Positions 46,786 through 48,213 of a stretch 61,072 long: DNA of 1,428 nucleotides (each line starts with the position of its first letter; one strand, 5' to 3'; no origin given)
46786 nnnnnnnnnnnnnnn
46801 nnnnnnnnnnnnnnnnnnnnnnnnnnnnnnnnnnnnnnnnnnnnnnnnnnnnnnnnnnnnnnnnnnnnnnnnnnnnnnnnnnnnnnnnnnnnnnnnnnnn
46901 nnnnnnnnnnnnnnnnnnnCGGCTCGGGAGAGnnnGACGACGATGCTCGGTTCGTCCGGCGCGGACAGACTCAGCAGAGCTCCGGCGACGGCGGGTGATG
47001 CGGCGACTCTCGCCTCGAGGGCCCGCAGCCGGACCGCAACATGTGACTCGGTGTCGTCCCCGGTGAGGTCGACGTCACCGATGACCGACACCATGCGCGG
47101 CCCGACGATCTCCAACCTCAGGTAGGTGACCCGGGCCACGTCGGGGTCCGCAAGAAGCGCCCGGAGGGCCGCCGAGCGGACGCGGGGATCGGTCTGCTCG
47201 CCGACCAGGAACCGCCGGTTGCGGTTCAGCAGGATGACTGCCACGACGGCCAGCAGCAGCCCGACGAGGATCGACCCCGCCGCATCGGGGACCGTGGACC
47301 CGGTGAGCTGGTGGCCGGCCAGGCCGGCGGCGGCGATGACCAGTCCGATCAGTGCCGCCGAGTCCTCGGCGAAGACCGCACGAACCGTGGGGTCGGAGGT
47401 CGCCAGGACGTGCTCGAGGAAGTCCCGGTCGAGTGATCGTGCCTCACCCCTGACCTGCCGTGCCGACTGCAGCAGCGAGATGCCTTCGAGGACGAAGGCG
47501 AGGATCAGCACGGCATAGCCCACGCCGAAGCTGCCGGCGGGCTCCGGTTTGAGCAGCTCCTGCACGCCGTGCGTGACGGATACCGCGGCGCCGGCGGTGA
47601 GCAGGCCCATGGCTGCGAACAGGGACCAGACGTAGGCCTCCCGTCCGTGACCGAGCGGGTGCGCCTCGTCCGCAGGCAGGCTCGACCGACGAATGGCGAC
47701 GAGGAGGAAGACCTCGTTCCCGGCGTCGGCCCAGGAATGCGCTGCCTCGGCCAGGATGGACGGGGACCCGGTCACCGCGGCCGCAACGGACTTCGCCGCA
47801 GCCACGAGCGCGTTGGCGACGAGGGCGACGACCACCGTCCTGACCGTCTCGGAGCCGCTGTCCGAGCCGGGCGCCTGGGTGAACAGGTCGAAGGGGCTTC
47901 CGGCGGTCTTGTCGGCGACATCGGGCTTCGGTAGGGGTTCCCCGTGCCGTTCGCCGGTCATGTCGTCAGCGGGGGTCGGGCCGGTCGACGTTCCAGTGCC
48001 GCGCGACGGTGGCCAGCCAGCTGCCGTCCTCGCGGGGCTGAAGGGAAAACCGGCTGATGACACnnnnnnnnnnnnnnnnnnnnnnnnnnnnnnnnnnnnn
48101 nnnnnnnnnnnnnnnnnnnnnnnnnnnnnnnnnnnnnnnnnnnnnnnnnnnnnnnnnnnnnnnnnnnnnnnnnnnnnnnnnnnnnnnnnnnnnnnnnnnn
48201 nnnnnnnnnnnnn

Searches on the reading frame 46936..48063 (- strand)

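Call 75: search_protein_families(library=pfam, proteins=[window:46936-48063:-], max_evalue=0.001)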
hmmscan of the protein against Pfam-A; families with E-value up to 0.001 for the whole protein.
window:46936-48063:- (376 aa): 1 family
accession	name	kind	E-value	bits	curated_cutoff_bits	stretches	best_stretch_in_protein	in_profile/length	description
PF01545.26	Cation_efflux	-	2.1e-31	109.7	26.6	1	78-280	2-191/198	Cation efflux family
